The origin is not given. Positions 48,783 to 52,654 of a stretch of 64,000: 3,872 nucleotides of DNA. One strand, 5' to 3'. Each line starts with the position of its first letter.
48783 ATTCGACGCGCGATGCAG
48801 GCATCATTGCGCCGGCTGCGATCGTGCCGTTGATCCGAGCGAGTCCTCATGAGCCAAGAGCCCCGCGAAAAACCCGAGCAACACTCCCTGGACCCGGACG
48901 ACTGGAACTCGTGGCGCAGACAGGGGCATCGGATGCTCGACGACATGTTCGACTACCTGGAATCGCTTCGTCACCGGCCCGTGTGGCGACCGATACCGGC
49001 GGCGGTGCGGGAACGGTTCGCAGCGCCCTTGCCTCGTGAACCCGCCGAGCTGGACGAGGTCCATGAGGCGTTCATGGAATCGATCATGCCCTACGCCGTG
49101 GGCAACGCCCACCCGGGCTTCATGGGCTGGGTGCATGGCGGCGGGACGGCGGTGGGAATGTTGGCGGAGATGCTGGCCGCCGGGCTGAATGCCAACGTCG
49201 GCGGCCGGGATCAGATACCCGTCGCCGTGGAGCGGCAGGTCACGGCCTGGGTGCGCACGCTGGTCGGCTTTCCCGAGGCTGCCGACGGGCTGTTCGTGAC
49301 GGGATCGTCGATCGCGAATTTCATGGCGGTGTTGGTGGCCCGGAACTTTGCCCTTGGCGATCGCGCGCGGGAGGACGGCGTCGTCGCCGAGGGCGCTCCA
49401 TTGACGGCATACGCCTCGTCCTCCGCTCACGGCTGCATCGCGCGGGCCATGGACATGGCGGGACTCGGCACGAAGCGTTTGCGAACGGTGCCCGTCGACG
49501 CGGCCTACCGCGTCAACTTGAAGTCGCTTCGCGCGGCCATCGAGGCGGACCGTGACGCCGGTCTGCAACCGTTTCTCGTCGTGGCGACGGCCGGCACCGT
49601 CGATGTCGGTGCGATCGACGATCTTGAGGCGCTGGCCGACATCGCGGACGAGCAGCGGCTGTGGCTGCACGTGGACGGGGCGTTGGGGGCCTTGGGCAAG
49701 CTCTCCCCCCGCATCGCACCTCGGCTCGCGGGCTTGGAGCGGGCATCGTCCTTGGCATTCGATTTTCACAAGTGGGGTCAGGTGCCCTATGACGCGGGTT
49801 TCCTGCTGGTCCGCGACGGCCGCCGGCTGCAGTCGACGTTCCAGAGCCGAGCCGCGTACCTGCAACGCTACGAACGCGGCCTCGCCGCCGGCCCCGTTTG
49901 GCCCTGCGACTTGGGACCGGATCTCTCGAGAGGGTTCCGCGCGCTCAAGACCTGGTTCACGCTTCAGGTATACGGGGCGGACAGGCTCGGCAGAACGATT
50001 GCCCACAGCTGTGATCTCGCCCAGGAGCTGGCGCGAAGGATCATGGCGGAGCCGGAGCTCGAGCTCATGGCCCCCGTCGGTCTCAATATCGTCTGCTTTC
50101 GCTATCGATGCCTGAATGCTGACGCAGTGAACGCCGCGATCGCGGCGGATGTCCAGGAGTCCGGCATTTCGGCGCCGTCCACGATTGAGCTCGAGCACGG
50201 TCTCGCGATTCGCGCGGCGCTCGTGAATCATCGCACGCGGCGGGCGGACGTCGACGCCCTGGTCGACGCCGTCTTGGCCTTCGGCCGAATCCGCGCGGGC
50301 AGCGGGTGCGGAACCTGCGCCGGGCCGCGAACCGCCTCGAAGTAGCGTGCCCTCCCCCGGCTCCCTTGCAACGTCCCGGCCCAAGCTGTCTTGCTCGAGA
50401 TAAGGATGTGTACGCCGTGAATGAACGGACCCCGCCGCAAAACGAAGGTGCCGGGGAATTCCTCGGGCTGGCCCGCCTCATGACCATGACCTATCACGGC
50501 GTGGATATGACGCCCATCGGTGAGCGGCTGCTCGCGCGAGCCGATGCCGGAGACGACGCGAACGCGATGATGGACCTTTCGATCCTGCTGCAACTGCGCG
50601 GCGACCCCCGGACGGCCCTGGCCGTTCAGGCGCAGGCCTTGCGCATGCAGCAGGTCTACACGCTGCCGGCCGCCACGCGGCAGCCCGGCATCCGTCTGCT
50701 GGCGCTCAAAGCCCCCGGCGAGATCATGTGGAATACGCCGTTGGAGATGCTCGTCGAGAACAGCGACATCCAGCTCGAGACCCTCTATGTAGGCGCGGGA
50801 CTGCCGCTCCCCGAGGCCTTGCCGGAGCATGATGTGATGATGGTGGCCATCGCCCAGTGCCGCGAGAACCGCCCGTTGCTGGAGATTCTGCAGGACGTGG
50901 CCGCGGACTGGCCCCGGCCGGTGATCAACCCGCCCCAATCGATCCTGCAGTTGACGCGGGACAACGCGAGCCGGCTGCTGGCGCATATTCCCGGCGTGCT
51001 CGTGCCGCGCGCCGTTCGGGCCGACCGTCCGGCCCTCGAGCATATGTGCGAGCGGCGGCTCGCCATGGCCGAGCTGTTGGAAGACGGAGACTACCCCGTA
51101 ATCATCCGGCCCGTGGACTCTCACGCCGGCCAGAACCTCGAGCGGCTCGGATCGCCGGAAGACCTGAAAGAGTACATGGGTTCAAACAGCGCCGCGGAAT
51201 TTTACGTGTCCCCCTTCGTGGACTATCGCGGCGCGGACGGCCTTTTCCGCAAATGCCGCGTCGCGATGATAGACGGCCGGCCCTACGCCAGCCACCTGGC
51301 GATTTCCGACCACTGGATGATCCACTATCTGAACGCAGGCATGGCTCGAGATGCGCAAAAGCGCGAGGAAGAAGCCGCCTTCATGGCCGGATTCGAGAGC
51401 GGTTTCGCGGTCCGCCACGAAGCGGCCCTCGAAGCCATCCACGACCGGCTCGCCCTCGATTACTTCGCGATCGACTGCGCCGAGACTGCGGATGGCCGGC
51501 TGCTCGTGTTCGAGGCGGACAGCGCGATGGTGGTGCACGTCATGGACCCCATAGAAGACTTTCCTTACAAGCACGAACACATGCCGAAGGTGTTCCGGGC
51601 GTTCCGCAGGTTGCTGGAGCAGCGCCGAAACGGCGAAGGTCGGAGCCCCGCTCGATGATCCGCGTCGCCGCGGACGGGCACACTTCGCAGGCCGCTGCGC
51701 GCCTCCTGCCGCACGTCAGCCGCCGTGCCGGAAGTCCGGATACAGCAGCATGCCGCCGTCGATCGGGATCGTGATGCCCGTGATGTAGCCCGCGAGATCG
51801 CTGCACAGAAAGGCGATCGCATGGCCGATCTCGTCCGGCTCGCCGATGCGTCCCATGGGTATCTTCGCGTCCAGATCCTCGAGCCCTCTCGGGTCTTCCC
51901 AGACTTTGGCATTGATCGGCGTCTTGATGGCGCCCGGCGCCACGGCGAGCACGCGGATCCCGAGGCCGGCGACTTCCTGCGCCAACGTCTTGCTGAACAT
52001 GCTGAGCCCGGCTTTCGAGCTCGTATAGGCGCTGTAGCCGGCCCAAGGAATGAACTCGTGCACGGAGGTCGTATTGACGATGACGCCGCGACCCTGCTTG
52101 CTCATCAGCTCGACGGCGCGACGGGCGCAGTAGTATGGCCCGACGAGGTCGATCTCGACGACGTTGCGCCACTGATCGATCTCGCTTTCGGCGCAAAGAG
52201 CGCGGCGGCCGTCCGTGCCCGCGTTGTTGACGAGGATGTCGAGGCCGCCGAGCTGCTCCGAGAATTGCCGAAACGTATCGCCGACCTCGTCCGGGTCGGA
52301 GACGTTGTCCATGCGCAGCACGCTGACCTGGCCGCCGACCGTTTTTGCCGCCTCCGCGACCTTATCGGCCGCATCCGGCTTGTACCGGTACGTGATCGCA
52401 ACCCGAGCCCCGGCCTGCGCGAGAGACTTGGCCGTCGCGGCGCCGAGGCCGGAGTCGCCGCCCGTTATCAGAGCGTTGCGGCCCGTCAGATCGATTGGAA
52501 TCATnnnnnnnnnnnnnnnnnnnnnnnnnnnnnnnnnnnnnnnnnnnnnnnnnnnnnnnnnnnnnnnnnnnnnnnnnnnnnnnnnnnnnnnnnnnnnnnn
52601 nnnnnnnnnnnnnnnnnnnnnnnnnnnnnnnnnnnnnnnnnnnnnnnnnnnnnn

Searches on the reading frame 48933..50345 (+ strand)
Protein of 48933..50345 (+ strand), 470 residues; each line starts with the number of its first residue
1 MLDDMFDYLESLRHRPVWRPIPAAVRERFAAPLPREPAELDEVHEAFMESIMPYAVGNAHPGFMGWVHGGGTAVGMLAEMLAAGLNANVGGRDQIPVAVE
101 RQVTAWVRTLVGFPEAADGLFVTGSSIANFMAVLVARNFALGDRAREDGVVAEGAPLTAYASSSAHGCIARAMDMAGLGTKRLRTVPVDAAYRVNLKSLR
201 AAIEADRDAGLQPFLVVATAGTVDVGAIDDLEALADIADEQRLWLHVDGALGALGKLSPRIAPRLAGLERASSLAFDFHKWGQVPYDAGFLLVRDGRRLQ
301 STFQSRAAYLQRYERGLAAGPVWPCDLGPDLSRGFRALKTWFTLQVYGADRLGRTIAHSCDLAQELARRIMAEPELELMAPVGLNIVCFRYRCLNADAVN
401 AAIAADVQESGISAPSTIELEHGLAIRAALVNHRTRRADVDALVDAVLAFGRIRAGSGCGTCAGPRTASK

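Call 27: search_protein_families(library=pfam, proteins=[window:48933-50345:+], max_evalue=0.001)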
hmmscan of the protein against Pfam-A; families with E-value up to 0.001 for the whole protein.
window:48933-50345:+ (470 aa): 1 family
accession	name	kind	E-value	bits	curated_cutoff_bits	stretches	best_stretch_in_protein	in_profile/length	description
PF00282.25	Pyridoxal_deC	-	4.9e-64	216.8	27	1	23-392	2-375/375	Pyridoxal-dependent decarboxylase conserved domain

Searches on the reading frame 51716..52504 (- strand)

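Call 28: search_protein_families(library=pfam, proteins=[window:51716-52504:-], max_evalue=0.001)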
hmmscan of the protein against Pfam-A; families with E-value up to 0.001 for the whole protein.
window:51716-52504:- (262 aa): 4 families
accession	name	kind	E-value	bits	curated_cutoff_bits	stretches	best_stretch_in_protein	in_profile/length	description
PF13561.12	adh_short_C2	-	6.5e-64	216.2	27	1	17-252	5-235/236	Enoyl-(Acyl carrier protein) reductase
PF00106.31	adh_short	-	4.9e-52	176.7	26.6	1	10-204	2-193/195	short chain dehydrogenase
PF08659.16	KR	-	6.2e-10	39.7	22.6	1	12-193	4-178/180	KR domain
PF23441.1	SDR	-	7.2e-06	26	27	1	10-254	9-257/258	SDR-like rossmann domain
